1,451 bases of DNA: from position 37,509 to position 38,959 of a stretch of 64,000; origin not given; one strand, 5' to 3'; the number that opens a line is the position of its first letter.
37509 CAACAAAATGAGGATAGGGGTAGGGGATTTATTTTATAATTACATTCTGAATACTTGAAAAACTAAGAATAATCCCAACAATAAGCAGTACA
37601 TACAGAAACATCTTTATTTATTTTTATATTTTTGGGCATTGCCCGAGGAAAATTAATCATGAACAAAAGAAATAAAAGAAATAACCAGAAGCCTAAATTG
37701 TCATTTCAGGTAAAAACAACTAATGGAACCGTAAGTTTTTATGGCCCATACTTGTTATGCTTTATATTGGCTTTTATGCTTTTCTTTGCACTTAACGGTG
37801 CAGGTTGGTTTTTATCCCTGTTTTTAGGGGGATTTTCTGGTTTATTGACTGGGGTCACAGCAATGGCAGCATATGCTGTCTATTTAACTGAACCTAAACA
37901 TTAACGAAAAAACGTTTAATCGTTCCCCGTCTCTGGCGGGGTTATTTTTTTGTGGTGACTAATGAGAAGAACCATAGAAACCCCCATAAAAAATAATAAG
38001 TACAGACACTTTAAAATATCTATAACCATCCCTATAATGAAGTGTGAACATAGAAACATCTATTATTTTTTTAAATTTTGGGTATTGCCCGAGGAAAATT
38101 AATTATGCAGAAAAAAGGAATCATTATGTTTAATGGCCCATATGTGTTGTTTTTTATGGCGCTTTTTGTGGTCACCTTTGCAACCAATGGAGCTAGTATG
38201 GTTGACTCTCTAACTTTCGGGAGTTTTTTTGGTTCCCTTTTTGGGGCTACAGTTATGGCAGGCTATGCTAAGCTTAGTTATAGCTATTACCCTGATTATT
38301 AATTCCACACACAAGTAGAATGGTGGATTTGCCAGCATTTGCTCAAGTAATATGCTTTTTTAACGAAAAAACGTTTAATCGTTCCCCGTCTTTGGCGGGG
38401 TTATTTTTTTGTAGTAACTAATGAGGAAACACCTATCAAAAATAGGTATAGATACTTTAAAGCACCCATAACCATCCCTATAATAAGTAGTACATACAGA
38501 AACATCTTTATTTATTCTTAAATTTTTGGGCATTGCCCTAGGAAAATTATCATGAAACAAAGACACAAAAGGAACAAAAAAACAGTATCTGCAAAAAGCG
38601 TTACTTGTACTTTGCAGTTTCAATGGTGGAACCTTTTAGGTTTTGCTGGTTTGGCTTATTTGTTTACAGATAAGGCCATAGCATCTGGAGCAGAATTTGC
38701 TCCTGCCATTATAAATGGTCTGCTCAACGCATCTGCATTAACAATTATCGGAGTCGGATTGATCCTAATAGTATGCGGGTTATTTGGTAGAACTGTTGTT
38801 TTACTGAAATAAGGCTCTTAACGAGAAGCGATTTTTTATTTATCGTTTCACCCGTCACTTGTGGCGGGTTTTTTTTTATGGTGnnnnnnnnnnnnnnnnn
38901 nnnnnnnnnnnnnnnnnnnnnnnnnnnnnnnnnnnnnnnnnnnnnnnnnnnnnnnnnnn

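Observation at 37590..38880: Three tandem small membrane-protein genes with near-identical regulatory flanks but highly divergent coding sequences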

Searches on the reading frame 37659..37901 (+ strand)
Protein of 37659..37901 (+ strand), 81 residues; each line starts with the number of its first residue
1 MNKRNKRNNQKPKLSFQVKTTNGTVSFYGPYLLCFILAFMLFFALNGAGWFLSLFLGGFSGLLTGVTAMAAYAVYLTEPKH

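Call 10: search_protein_families(library=pfam, proteins=[window:37659-37901:+], max_evalue=1)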
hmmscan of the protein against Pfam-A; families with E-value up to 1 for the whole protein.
seq(81 aa): 1 family
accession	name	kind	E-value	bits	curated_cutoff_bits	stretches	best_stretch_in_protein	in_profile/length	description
PF09878.14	DUF2105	-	0.032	14.4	32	1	20-68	145-191/200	Predicted membrane protein (DUF2105)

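Call 12: search_protein_families(library=ncbifam, proteins=[window:37659-37901:+], max_evalue=1)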
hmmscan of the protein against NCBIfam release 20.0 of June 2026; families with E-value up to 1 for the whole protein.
seq(81 aa): 1 family
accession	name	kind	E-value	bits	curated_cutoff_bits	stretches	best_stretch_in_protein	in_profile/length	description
TIGR01218.1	Gpos_tandem_5TM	subfamily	0.064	13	35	1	7-72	130-197/208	tandem five-TM protein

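Call 13: find_encoding_contigs(protein=P0001, flank=3000, max_places=5)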
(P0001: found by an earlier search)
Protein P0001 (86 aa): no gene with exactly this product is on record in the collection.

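Call 14: find_encoding_contigs(protein=P0003, flank=3000, max_places=5)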
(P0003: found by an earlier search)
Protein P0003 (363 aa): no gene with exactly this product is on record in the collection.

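Call 20: find_homologous_proteins(query=window:37659-37901:+, max_evalue=0.1)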
Query seq(81 aa): 1 candidates shared short words with the query, none scored E <= 0.1.

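Call 26: search_protein_representatives(alignment_id=A3)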
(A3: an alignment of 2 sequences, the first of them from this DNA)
Query: 2 sequences, 83 profile positions. Proteins with E-value up to 0.001 (for the whole library): 0; up to 1e-10: 0; up to 1e-30: 0. The best 0 are listed.

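Call 29: find_homologous_proteins(query=P0003, max_evalue=1e-30)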
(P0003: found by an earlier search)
Query P0003 (363 aa): 11 proteins with E <= 1e-30 among 8000 candidates.
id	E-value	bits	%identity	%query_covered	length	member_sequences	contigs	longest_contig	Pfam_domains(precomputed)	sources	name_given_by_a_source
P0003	7.2e-234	793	100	100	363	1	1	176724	PF03739.20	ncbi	-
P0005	4.0e-126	439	53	100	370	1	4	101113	PF03739.20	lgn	-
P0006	5.8e-125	435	53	100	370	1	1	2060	PF03739.20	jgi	-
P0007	2.7e-124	433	53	100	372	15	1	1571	PF03739.20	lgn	-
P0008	2.2e-123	430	53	100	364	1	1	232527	PF03739.20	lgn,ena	-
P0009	9.6e-123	428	53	100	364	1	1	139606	PF03739.20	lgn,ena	-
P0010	2.5e-122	426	53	100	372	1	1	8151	PF03739.20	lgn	-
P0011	6.7e-119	415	52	98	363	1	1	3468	PF03739.20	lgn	-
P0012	1.2e-118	414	50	100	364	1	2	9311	PF03739.20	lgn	-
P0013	1.1e-112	395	50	99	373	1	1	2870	PF03739.20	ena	-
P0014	2.9e-95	337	46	99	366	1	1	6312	PF03739.20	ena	-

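Call 30: find_encoding_contigs(protein=P0005, flank=6000, max_places=3)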
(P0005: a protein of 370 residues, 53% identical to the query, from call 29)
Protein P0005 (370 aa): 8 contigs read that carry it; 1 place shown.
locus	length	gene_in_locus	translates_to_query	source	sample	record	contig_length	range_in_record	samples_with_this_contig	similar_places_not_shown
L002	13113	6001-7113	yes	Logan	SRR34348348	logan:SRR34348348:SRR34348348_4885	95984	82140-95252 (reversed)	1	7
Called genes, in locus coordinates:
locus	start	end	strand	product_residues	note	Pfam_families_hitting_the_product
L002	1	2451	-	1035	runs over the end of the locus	PF00873:ACR_tran, PF02355:SecD_SecF_C (faint), PF03176:MMPL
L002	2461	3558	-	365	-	PF25917:BSH_RND (weak), PF25973:BSH_CzcB (weak), PF25954:Beta-barrel_RND_2, PF25989:YknX_C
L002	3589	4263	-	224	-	PF19630:DUF6134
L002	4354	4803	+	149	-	-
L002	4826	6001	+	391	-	PF03739:LptF_LptG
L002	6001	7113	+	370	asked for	PF03739:LptF_LptG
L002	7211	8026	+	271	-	PF04116:FA_hydroxylase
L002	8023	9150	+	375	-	-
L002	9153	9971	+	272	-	PF12804:NTP_transf_3, PF01128:IspD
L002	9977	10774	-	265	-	PF00483:NTP_transferase, PF12804:NTP_transf_3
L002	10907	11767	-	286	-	PF00149:Metallophos, PF12850:Metallophos_2 (weak)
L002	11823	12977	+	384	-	PF01066:CDP-OH_P_transf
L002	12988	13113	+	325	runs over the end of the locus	PF00781:DAGK_cat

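Call 31: find_encoding_contigs(protein=P0008, flank=6000, max_places=2)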
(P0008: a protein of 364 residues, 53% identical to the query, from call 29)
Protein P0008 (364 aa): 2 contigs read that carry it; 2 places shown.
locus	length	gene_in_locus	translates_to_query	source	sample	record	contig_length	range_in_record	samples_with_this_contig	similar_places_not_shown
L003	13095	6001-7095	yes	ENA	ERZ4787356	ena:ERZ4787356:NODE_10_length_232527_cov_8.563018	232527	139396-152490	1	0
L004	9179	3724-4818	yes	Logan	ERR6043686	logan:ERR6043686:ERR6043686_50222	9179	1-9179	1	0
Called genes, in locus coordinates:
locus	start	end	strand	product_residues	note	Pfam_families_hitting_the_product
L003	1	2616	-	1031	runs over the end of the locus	PF00873:ACR_tran, PF03176:MMPL (weak)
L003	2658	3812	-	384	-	PF25917:BSH_RND, PF25973:BSH_CzcB, PF25944:Beta-barrel_RND (weak), PF25954:Beta-barrel_RND_2, PF25989:YknX_C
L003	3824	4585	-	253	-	PF19630:DUF6134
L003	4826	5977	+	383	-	PF03739:LptF_LptG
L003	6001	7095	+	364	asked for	PF03739:LptF_LptG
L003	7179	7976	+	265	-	PF04116:FA_hydroxylase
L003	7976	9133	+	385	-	PF00583:Acetyltransf_1 (faint)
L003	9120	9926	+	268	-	PF12804:NTP_transf_3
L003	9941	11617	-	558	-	PF00890:FAD_binding_2 (faint), PF01266:DAO, PF01494:FAD_binding_3 (weak), PF07992:Pyr_redox_2 (faint), PF05199:GMC_oxred_C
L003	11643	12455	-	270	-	PF00483:NTP_transferase, PF12804:NTP_transf_3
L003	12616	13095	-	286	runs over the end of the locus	PF00149:Metallophos, PF12850:Metallophos_2 (weak)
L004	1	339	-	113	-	?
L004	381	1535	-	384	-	PF25917:BSH_RND, PF25973:BSH_CzcB, PF25944:Beta-barrel_RND (weak), PF25954:Beta-barrel_RND_2, PF25989:YknX_C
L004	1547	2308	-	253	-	PF19630:DUF6134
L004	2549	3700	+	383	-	PF03739:LptF_LptG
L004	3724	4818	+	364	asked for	PF03739:LptF_LptG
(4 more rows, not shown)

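Call 33: search_protein_families(library=padloc, proteins=[window:37659-37901:+, P0001, P0002], max_evalue=1)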
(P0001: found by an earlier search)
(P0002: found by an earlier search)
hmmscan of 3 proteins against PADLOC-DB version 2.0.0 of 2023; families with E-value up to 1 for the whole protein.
seq(81 aa): 0 families

P0001 (86 aa): 0 families

P0002 (460 aa): 0 families

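Call 34: search_protein_families(library=phrogs, proteins=[window:37659-37901:+, P0001, P0002], max_evalue=1)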
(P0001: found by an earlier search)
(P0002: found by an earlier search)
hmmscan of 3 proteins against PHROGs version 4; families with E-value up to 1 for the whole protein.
seq(81 aa): 0 families

P0001 (86 aa): 0 families

P0002 (460 aa): 2 families
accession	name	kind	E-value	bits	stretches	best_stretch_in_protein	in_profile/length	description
phrog_19494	-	unknown function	0.1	13.7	0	231-267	66-102/120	-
phrog_18031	-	unknown function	0.3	12.4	1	341-359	24-42/45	-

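Call 35: search_solved_structures(query=P0002, max_evalue=1)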
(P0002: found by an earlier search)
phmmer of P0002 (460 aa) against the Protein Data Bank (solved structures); distinct sequences matched with E-value up to 1: 0.

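Call 37: find_related_loci(query=A3, collection=metagenome_contigs, flank=5000)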
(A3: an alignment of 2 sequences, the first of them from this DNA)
Query A3 (81 aa) in metagenome_contigs; peptide patterns used: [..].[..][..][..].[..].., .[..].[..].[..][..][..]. (x = any residue, [..] = any of these).
600 stretches matched a pattern, but none encodes a relative of the query by tblastn (E <= 1e-3).

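Call 44: find_homologous_proteins(query=P0001, max_evalue=0.1)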
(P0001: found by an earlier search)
Query P0001 (86 aa): 1 proteins with E <= 0.1 among 5 candidates.
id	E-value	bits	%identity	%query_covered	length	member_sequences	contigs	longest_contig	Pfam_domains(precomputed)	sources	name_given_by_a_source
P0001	8.6e-49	181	100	100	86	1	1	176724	-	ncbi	-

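Call 54: predict_structure(alignment_id=A3)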
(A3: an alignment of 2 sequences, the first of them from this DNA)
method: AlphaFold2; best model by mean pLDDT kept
length: 81 residues; sequences in the alignment: 2
mean_pLDDT: 63.2   pTM: 0.28
mean pLDDT of the five models: 63.2, 62.2, 62.1, 61.2, 59.7
residues with pLDDT >= 90: 0; 70-90: 32; 50-70: 31; < 50: 18
segments of 3 or more residues with pLDDT < 50: 9-12, 14-19, 24-26
pLDDT, mean of each block of 10 residues (from residue 1): 49 48 54 74 71 70 76 65 43
secondary structure, 60 per line:
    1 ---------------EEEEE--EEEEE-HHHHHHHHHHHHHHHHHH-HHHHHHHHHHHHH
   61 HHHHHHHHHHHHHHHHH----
elements in order: E16-20 E23-27 H29-46 H48-77

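Call 57: predict_structure(protein=P0002)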
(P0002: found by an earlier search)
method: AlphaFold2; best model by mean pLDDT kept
length: 460 residues; sequences in the alignment: 1
mean_pLDDT: 41.5   pTM: 0.25
mean pLDDT of the five models: 41.5, 40.1, 38.9, 35.8, 35.2
residues with pLDDT >= 90: 0; 70-90: 39; 50-70: 73; < 50: 348
segments of 3 or more residues with pLDDT < 50: 1-207, 211-220, 267-341, 343-346, 362-383, 432-444, 446-460
pLDDT, mean of each block of 10 residues (from residue 1): 33 39 33 32 39 37 36 37 31 29 26 30 35 28 26 24 28 27 35 40 44 37 65 68 60 69 52 27 28 33 34 29 33 30 49 57 44 37 58 78 75 63 65 44 43 43
secondary structure, 60 per line:
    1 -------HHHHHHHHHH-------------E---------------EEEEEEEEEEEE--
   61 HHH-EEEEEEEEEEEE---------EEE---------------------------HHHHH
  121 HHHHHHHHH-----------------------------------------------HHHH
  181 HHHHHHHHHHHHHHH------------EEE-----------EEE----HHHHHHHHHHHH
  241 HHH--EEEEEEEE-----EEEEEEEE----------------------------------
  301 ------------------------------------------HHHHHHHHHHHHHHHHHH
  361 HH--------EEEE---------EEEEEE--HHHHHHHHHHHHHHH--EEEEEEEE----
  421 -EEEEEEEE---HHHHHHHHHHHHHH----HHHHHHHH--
elements in order: H8-17 E47-58 E65-76 E86-88 H116-129 H177-195 E208-210 E222-224 H229-243 E246-253 E259-266 H343-362 E371-374 E384-389 H392-406 E409-416 E422-429 H433-446 H451-458

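Call 58: search_dna_similar(query=window:37659-37901:+, collection=plasmids, mode=protein, max_evalue=1, max_rows=8)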
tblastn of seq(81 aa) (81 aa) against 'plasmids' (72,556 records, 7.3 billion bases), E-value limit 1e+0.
No match.

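Call 59: search_dna_similar(query=window:37659-37901:+, collection=phages, mode=protein, max_evalue=1, max_rows=8)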
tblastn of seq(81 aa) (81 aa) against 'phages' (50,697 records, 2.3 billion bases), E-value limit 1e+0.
No match.

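Call 61: search_dna_similar(query=P0002, collection=plasmids, mode=protein, max_evalue=0.001, max_rows=8)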
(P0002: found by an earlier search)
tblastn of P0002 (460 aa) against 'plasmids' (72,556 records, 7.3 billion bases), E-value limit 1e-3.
No match.

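Call 62: search_dna_similar(query=P0001, collection=plasmids, mode=protein, max_evalue=1, max_rows=8)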
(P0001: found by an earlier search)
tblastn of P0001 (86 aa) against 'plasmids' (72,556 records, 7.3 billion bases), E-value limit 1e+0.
No match.

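Call 67: find_related_loci(query=A3, collection=viral_contigs, flank=3000)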
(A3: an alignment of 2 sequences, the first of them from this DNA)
Query A3 (81 aa) in viral_contigs; peptide patterns used: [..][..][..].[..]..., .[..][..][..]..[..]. (x = any residue, [..] = any of these).
93 stretches matched a pattern, but none encodes a relative of the query by tblastn (E <= 1e-3).

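Call 68: find_related_loci(query=P0002, collection=viral_contigs, flank=3000)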
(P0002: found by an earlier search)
Query P0002 (460 aa) in viral_contigs; peptide patterns used: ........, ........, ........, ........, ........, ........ (x = any residue, [..] = any of these).
10 stretches matched a pattern, but none encodes a relative of the query by tblastn (E <= 1e-3).

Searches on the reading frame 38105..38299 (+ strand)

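Call 10: search_protein_families(library=pfam, proteins=[window:38105-38299:+], max_evalue=1)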
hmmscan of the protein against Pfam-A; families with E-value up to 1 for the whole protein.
seq(65 aa): 1 family
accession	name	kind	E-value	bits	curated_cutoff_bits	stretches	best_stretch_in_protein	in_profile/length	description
PF19942.4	DUF6404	-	0.91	10.4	27.6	1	9-56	53-101/115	Family of unknown function (DUF6404)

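Call 12: search_protein_families(library=ncbifam, proteins=[window:38105-38299:+], max_evalue=1)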
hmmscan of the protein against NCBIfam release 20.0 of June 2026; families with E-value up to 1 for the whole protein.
seq(65 aa): 0 families

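Call 33: search_protein_families(library=padloc, proteins=[window:38105-38299:+, P0001, P0002], max_evalue=1)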
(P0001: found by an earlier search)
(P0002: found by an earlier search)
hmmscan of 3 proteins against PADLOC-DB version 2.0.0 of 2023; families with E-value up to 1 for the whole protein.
seq(65 aa): 0 families

P0001 (86 aa): 0 families

P0002 (460 aa): 0 families

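Call 34: search_protein_families(library=phrogs, proteins=[window:38105-38299:+, P0001, P0002], max_evalue=1)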
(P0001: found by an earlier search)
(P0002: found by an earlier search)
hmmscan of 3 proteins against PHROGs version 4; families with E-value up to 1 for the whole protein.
seq(65 aa): 0 families

P0001 (86 aa): 0 families

P0002 (460 aa): 2 families
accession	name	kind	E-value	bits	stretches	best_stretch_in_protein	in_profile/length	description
phrog_19494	-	unknown function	0.1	13.7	0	231-267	66-102/120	-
phrog_18031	-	unknown function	0.3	12.4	1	341-359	24-42/45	-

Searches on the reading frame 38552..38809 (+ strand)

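Call 10: search_protein_families(library=pfam, proteins=[window:38552-38809:+], max_evalue=1)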
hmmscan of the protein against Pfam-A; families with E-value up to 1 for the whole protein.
seq(86 aa): 1 family
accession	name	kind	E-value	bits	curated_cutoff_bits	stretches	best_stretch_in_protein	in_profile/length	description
PF01575.25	MaoC_dehydratas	-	0.25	11.4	27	1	34-63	33-62/123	MaoC like domain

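Call 12: search_protein_families(library=ncbifam, proteins=[window:38552-38809:+], max_evalue=1)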
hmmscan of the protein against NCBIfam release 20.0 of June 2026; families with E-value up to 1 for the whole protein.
seq(86 aa): 0 families

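Call 33: search_protein_families(library=padloc, proteins=[P0001, P0002], max_evalue=1)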
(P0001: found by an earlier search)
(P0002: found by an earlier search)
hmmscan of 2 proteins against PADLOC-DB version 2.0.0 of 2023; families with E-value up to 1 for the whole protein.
P0001 (86 aa): 0 families

P0002 (460 aa): 0 families

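Call 34: search_protein_families(library=phrogs, proteins=[P0001, P0002], max_evalue=1)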
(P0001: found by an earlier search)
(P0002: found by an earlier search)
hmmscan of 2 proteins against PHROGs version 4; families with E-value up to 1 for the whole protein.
P0001 (86 aa): 0 families

P0002 (460 aa): 2 families
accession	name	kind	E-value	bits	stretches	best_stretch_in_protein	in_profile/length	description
phrog_19494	-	unknown function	0.1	13.7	0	231-267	66-102/120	-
phrog_18031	-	unknown function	0.3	12.4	1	341-359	24-42/45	-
